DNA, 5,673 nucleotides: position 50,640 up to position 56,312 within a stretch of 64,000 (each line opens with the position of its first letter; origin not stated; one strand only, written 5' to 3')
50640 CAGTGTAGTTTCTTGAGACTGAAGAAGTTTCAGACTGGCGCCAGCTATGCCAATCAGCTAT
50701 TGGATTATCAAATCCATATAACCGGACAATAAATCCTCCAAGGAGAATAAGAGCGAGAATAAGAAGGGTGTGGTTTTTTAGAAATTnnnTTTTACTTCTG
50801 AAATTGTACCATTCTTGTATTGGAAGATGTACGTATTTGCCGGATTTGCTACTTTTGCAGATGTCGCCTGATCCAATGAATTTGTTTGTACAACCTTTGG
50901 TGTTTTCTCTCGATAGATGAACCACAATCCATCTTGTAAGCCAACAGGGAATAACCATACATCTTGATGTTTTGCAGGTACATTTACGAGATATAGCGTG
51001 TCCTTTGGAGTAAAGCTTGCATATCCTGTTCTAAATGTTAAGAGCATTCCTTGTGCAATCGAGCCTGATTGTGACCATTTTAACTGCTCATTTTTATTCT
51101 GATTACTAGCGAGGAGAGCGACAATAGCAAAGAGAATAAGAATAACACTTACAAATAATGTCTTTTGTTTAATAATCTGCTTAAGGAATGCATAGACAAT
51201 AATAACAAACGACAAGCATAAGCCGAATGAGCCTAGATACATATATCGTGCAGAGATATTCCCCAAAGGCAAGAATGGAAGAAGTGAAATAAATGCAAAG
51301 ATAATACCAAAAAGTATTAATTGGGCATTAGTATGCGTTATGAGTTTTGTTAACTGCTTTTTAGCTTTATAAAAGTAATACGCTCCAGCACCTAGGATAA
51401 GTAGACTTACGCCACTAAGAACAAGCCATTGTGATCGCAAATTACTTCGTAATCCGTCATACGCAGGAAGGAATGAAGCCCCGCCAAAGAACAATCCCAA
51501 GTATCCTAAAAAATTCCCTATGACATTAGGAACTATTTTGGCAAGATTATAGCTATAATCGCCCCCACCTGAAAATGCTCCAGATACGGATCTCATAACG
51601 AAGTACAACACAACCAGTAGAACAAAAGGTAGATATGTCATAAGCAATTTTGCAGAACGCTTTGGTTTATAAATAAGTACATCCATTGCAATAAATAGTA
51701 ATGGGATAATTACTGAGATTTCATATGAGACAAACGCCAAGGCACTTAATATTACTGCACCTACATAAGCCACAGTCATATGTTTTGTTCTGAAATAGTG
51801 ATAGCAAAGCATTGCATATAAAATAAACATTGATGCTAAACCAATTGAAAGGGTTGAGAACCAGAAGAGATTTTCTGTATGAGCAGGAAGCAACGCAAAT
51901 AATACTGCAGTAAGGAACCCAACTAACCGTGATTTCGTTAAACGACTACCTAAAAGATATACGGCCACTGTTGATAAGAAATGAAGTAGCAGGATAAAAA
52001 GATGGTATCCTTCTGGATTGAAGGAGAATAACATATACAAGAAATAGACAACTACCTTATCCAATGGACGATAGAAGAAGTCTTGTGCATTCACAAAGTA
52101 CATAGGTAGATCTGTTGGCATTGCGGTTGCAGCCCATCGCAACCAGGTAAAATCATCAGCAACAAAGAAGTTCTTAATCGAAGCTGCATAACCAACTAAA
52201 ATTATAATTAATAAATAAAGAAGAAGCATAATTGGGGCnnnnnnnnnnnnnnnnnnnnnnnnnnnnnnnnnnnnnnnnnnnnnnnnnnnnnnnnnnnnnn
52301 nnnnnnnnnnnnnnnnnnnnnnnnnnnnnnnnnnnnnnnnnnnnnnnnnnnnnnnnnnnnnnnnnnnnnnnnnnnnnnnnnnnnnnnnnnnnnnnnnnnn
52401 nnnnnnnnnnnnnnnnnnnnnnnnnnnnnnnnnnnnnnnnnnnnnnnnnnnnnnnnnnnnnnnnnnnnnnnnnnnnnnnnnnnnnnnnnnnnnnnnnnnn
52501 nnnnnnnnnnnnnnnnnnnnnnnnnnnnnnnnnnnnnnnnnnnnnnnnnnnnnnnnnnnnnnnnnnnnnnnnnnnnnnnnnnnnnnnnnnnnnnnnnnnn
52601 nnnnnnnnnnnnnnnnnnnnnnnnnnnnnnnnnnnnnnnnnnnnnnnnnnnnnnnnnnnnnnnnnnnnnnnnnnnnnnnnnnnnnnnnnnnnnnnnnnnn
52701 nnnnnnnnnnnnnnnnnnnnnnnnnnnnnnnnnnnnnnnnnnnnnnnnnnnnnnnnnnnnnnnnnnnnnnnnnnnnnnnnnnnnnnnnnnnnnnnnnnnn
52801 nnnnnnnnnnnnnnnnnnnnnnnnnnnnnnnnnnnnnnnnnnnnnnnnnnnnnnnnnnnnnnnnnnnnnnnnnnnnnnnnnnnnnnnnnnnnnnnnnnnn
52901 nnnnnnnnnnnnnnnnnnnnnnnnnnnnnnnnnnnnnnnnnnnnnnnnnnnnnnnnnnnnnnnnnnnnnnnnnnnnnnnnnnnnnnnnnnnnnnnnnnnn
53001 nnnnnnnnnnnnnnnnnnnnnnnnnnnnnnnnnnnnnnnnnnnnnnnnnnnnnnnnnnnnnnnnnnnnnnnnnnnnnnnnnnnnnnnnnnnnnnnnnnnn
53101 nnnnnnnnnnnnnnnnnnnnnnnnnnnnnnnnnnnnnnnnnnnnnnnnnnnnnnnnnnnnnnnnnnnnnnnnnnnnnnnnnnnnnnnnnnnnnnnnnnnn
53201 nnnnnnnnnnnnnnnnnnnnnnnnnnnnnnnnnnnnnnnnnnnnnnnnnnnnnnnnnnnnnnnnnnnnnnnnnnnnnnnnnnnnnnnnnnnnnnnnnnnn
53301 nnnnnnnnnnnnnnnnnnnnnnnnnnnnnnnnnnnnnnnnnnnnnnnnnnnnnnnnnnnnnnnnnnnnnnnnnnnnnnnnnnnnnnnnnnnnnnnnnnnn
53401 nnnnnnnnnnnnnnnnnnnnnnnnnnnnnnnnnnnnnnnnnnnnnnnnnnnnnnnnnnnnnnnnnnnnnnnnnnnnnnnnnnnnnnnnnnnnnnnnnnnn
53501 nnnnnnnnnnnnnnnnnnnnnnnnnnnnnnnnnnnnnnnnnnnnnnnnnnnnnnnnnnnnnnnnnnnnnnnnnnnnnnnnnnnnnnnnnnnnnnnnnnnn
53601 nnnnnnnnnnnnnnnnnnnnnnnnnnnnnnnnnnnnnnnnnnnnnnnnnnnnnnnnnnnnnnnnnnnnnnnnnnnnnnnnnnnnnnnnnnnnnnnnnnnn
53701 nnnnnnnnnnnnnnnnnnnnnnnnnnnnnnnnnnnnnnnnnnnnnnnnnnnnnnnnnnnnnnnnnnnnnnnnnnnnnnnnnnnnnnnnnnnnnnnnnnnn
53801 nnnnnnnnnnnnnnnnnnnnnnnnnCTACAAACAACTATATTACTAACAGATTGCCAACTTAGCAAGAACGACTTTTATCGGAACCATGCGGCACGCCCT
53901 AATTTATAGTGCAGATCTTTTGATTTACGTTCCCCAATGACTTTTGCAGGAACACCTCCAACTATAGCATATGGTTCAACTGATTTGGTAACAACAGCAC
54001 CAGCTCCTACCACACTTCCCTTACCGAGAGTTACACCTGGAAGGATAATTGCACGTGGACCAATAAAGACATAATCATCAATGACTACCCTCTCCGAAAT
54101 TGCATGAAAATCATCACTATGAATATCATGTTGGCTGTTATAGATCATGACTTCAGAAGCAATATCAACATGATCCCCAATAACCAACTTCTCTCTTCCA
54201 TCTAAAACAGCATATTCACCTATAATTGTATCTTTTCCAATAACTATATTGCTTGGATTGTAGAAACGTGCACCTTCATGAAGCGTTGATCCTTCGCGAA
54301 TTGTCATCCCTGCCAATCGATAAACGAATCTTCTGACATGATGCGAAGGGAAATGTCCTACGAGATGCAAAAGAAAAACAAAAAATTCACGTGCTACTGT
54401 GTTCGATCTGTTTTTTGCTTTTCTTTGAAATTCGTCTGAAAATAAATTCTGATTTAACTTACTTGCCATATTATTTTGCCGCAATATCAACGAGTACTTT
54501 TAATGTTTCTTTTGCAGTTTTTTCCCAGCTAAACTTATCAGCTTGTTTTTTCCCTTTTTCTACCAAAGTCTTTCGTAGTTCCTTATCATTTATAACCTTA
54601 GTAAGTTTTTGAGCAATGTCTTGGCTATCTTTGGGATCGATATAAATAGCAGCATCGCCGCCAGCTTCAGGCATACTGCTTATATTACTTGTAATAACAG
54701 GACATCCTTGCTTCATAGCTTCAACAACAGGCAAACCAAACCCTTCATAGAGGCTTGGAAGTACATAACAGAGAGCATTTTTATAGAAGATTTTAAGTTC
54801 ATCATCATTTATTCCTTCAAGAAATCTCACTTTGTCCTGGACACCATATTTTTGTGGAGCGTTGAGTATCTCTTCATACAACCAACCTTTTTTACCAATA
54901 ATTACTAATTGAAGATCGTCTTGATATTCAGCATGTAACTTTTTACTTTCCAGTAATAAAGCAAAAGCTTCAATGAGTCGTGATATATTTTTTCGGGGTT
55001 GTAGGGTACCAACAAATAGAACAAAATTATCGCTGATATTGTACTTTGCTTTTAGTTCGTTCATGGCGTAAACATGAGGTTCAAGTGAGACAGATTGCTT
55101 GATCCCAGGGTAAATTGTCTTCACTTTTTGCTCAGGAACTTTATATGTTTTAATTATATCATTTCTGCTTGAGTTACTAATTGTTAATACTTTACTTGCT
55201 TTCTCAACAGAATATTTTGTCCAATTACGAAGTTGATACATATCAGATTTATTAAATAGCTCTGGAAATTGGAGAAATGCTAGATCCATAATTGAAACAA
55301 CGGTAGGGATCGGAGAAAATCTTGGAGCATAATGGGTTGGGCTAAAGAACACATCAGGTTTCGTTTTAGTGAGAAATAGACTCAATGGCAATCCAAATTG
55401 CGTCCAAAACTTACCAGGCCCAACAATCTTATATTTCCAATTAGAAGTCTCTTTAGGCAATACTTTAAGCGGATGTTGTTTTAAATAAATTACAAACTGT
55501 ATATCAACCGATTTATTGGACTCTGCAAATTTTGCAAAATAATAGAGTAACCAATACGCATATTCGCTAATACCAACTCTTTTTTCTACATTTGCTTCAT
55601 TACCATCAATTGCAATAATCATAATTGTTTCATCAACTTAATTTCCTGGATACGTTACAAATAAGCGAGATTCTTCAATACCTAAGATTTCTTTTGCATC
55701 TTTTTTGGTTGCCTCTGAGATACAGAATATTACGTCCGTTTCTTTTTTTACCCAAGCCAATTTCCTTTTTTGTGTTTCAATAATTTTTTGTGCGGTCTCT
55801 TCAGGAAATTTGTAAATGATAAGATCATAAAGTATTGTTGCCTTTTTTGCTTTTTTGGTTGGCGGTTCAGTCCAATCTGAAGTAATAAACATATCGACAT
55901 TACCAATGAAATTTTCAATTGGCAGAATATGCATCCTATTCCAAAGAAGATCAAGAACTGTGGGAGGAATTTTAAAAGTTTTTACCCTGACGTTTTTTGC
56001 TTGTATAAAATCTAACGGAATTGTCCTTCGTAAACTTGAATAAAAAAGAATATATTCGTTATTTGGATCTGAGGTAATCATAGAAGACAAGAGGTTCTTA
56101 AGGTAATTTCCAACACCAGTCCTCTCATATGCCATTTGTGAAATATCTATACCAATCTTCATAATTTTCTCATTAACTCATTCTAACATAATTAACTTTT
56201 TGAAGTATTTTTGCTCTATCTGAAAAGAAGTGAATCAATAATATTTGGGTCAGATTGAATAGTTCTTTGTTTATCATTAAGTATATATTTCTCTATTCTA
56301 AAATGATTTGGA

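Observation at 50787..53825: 1012-aa fusion of a WaaL/PglL-like Wzy_C domain with a GT-C-like polytopic domain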

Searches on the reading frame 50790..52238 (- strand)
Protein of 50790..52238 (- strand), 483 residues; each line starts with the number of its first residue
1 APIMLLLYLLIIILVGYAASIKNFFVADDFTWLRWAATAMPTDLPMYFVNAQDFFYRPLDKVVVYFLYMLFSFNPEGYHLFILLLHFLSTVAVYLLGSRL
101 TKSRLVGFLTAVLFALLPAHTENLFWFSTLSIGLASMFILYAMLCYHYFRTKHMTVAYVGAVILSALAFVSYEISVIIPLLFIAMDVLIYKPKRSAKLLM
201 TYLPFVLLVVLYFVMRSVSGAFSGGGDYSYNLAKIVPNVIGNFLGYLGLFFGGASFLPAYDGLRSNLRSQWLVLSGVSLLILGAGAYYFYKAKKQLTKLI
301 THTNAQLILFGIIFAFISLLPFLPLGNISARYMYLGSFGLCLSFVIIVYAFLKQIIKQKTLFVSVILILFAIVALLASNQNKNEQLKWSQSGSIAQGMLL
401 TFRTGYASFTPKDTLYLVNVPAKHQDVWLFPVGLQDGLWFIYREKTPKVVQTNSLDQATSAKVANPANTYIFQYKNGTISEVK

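Call 28: search_protein_representatives(protein=window:50790-52238:-)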
Query: 483 residues. Proteins with E-value up to 0.001 (for the whole library): 17072; up to 1e-10: 1776; up to 1e-30: 89. The best 150 are listed.
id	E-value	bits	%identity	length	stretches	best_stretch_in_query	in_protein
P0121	6.9e-144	496.8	49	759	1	3-483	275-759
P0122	1.0e-140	486.3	47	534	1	3-476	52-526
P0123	2.4e-127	442.2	48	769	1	1-479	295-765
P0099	1.8e-120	419.6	44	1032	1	5-482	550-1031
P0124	2.6e-103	363.0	43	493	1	5-483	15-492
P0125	7.5e-103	361.5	41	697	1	3-483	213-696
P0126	1.3e-101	357.4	41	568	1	5-479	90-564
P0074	7.1e-94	331.9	37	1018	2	2-482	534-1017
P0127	1.7e-91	324.0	38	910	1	9-481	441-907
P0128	1.0e-89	318.2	39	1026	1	3-474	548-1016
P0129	2.0e-88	313.9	41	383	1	100-471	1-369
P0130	1.3e-84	301.3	38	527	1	5-482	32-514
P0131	1.7e-82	294.3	36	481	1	7-464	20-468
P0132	2.2e-81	290.7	36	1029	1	4-474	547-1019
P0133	9.9e-79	281.9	36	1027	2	7-483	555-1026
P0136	4.0e-72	260.2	34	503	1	3-456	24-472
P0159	3.7e-57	210.8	32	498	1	5-481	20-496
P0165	9.6e-52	193.0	34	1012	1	11-482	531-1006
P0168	6.2e-50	187.0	33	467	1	8-438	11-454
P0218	1.5e-25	106.7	32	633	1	9-441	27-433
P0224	1.5e-24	103.3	27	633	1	10-470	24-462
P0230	3.3e-23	98.9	28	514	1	4-422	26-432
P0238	9.6e-22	94.1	24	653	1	6-438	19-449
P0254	3.2e-20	89.1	29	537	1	5-442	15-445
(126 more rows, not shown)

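Call 29: search_protein_families(library=pfam, proteins=[P0124, P0131, P0136, P0159, P0168, P0218, P0224, P0230, P0238, P0254], max_evalue=0.01)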
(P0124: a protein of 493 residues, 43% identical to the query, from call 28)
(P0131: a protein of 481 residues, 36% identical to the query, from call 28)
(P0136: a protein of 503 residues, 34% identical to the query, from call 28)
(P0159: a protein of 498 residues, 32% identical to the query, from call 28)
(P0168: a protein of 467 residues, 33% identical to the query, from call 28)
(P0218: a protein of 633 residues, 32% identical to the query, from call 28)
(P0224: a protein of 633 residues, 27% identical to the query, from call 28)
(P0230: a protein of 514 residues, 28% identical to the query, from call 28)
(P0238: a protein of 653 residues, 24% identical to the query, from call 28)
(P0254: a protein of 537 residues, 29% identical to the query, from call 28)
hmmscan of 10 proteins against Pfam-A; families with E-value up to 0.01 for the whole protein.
P0124 (493 aa): 0 families

P0131 (481 aa): 0 families

P0136 (503 aa): 2 families
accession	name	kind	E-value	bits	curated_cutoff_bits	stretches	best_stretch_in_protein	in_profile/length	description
PF14264.12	Glucos_trans_II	-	4.8e-05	23.1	30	1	90-362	37-314/317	Glucosyl transferase GtrII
PF06127.16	Mpo1-like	-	0.0033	17.9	24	0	215-337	14-88/95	2-hydroxy-palmitic acid dioxygenase Mpo1-like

P0159 (498 aa): 0 families

P0168 (467 aa): 0 families

P0218 (633 aa): 1 family
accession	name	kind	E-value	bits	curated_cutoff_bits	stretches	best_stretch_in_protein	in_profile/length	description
PF13231.12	PMT_2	-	2.2e-05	25.2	26.1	1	77-224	10-150/160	Dolichyl-phosphate-mannose-protein mannosyltransferase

P0224 (633 aa): 1 family
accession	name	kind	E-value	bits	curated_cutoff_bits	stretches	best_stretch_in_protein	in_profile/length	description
PF13231.12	PMT_2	-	3e-05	24.7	26.1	1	67-215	4-152/160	Dolichyl-phosphate-mannose-protein mannosyltransferase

P0230 (514 aa): 1 family
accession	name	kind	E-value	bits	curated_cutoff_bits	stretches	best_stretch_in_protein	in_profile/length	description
PF13231.12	PMT_2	-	6.2e-06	27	26.1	1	77-231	4-151/160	Dolichyl-phosphate-mannose-protein mannosyltransferase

P0238 (653 aa): 1 family
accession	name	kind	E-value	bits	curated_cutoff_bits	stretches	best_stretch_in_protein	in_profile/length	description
PF13231.12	PMT_2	-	6.3e-05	23.7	26.1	1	96-227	25-153/160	Dolichyl-phosphate-mannose-protein mannosyltransferase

P0254 (537 aa): 0 families

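Call 33: predict_structure(alignment_id=A2)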
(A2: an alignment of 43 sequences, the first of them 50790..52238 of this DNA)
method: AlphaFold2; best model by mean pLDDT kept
length: 483 residues; sequences in the alignment: 43
mean_pLDDT: 91.6   pTM: 0.91
mean pLDDT of the five models: 91.6, 91.0, 91.0, 89.6, 89.4
residues with pLDDT >= 90: 351; 70-90: 121; 50-70: 11; < 50: 0
segments of 3 or more residues with pLDDT < 50: none
pLDDT, mean of each block of 10 residues (from residue 1): 91 95 91 93 93 86 96 93 98 98 97 97 94 97 98 97 98 95 96 94 96 90 64 83 94 89 78 79 87 83 94 97 89 97 98 96 97 96 95 93 93 90 84 85 93 88 90 85 87
secondary structure, 60 per line:
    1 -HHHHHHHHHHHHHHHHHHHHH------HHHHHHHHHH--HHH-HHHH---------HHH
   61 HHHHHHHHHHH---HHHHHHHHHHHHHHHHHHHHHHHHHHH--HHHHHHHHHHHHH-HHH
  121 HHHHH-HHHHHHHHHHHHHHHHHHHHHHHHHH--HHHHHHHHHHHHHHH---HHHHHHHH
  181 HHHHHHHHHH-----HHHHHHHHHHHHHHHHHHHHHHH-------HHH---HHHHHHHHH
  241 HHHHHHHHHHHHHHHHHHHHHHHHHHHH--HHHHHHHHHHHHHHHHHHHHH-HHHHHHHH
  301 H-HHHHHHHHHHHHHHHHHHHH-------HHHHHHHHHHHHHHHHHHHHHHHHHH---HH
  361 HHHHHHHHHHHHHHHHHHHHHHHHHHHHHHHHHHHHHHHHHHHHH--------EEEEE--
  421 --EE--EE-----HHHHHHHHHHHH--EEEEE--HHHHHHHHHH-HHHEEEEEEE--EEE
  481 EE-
elements in order: H2-22 H29-38 H45-48 H58-71 H75-101 H104-116 H118-125 H127-152 H155-169 H173-190 H196-218 H232-268 H271-291 H293-301 H303-322 H330-355 H359-405 E414-418 H434-445 E448-452 H455-464 E469-475 E478-482

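Call 51: find_encoding_contigs(protein=P0124, flank=5000, max_places=3)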
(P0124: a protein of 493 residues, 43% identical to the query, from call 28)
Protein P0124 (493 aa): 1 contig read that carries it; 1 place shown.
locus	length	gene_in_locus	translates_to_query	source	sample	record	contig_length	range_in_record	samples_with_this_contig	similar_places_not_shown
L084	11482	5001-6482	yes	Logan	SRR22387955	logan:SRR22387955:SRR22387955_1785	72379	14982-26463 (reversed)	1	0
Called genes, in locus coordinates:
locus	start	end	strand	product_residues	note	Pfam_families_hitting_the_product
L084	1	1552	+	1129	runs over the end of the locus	-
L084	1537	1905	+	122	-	-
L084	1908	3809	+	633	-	-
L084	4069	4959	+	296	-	PF00535:Glycos_transf_2, PF10111:Glyco_tranf_2_2, PF13641:Glyco_tranf_2_3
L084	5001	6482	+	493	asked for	-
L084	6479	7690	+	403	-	PF13439:Glyco_transf_4, PF00534:Glycos_transf_1 (weak), PF13692:Glyco_trans_1_4, PF13524:Glyco_trans_1_2 (weak)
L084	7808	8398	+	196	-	PF00702:Hydrolase (weak), PF08645:PNK3P (weak), PF13419:HAD_2 (weak), PF13242:Hydrolase_like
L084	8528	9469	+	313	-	PF00535:Glycos_transf_2, PF10111:Glyco_tranf_2_2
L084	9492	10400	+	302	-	PF00005:ABC_tran, PF13304:AAA_21 (faint)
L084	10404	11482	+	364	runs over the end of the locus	PF12698:ABC2_membrane_3, PF01061:ABC2_membrane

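Call 83: find_encoding_contigs(protein=P0131, flank=5000, max_places=2)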
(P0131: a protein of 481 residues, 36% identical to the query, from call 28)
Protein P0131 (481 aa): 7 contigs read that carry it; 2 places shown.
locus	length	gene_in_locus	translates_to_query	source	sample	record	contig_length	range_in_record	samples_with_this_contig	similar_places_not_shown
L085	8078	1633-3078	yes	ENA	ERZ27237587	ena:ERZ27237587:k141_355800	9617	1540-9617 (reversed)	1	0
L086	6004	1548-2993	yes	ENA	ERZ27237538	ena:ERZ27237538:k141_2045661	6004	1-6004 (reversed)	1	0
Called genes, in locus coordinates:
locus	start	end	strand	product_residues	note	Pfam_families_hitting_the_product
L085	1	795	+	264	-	?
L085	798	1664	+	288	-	PF00535:Glycos_transf_2, PF13641:Glyco_tranf_2_3, PF13712:Glyco_tranf_2_5 (weak)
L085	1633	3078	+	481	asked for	-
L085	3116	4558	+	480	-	PF13231:PMT_2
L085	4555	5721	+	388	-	PF13439:Glyco_transf_4 (weak), PF00534:Glycos_transf_1, PF13692:Glyco_trans_1_4, PF13524:Glyco_trans_1_2 (weak)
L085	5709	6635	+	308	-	PF00535:Glycos_transf_2, PF13712:Glyco_tranf_2_5 (faint), PF13632:Glyco_trans_2_3 (weak), PF13641:Glyco_tranf_2_3 (weak)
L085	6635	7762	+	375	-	PF13439:Glyco_transf_4, PF20706:GT4-conflict, PF00534:Glycos_transf_1, PF13692:Glyco_trans_1_4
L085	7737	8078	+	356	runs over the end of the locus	PF13439:Glyco_transf_4 (faint), PF00534:Glycos_transf_1, PF13692:Glyco_trans_1_4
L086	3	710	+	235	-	?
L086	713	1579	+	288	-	PF00535:Glycos_transf_2, PF13641:Glyco_tranf_2_3, PF13712:Glyco_tranf_2_5 (weak)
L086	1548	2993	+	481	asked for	-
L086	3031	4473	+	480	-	PF13231:PMT_2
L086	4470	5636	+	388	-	PF13439:Glyco_transf_4 (weak), PF00534:Glycos_transf_1, PF13692:Glyco_trans_1_4, PF13524:Glyco_trans_1_2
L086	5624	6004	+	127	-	?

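Call 84: find_encoding_contigs(protein=P0136, flank=5000, max_places=2)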
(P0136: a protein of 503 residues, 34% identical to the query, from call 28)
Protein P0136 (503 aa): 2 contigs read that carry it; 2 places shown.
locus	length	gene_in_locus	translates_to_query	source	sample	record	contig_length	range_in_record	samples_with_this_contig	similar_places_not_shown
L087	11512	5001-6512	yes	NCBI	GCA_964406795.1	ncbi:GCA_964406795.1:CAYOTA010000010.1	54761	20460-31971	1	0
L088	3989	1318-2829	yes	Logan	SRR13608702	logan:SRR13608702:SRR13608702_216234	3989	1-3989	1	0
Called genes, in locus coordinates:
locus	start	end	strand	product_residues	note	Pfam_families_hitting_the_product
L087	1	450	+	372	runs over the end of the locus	PF13439:Glyco_transf_4 (weak), PF20706:GT4-conflict (faint), PF00534:Glycos_transf_1, PF13692:Glyco_trans_1_4, PF13524:Glyco_trans_1_2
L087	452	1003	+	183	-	PF25087:GMPPB_C (faint), PF00132:Hexapep, PF14602:Hexapep_2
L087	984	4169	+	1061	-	-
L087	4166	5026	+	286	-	PF00535:Glycos_transf_2, PF10111:Glyco_tranf_2_2 (weak), PF13641:Glyco_tranf_2_3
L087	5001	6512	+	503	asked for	-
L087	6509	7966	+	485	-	PF13231:PMT_2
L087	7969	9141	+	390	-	PF13439:Glyco_transf_4, PF00534:Glycos_transf_1, PF13692:Glyco_trans_1_4, PF13524:Glyco_trans_1_2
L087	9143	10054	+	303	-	PF00535:Glycos_transf_2, PF13641:Glyco_tranf_2_3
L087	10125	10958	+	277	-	-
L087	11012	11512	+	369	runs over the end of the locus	PF13439:Glyco_transf_4, PF00534:Glycos_transf_1, PF13692:Glyco_trans_1_4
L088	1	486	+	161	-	?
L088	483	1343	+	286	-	PF00535:Glycos_transf_2, PF10111:Glyco_tranf_2_2 (weak), PF13641:Glyco_tranf_2_3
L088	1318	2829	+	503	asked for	-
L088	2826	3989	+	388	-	?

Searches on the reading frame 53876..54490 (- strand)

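Call 11: search_protein_families(library=pfam, proteins=[window:53876-54490:-], max_evalue=0.001)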
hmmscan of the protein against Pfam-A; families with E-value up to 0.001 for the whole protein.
window:53876-54490:- (204 aa): 3 families
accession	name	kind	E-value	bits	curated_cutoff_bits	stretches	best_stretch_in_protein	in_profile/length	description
PF00132.30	Hexapep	-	9e-15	54.1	27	1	135-169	2-36/36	Bacterial transferase hexapeptide (six repeats)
PF14602.12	Hexapep_2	-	6.8e-08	32.5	27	1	135-169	2-34/34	Hexapeptide repeat of succinyl-transferase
PF25084.1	LbH_EIF2B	-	3.9e-06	27.2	54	1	80-171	20-103/105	EIF2B subunit epsilon LbH domain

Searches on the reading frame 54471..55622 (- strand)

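Call 11: search_protein_families(library=pfam, proteins=[window:54471-55622:-], max_evalue=0.001)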
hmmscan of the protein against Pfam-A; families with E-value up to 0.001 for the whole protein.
window:54471-55622:- (383 aa): 5 families
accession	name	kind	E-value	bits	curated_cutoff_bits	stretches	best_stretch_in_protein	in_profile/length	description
PF00534.26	Glycos_transf_1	-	1.1e-41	142.6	26.4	1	191-360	6-172/172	Glycosyl transferases group 1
PF13692.12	Glyco_trans_1_4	-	5.4e-28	98.5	27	1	201-346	4-142/142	Glycosyl transferases group 1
PF20706.3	GT4-conflict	-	7.4e-09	35.5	26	1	166-371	173-383/385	Family 4 Glycosyltransferase in conflict systems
PF13439.12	Glyco_transf_4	-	1.9e-08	35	28.5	1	75-174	59-166/170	Glycosyltransferase Family 4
PF13524.12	Glyco_trans_1_2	-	2.4e-05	24.7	25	1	235-373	13-142/144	Glycosyl transferase-like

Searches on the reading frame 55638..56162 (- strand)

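Call 11: search_protein_families(library=pfam, proteins=[window:55638-56162:-], max_evalue=0.001)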
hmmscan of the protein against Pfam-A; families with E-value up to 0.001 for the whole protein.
window:55638-56162:- (174 aa): 0 families

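Call 35: search_protein_families(library=pfam, proteins=[window:55638-56162:-], max_evalue=5)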
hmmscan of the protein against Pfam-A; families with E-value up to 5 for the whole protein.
window:55638-56162:- (174 aa): 3 families
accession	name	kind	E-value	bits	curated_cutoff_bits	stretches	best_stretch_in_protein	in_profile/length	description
PF13439.12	Glyco_transf_4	-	0.0012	19.3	28.5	1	127-173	119-165/170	Glycosyltransferase Family 4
PF20289.3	MComp1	-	0.058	13.7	27.3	1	117-168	14-68/99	ABC-three component (ABC-3C) system Middle Component 1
PF06925.17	MGDG_synth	-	0.072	13.6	25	1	136-170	132-165/169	Monogalactosyldiacylglycerol (MGDG) synthase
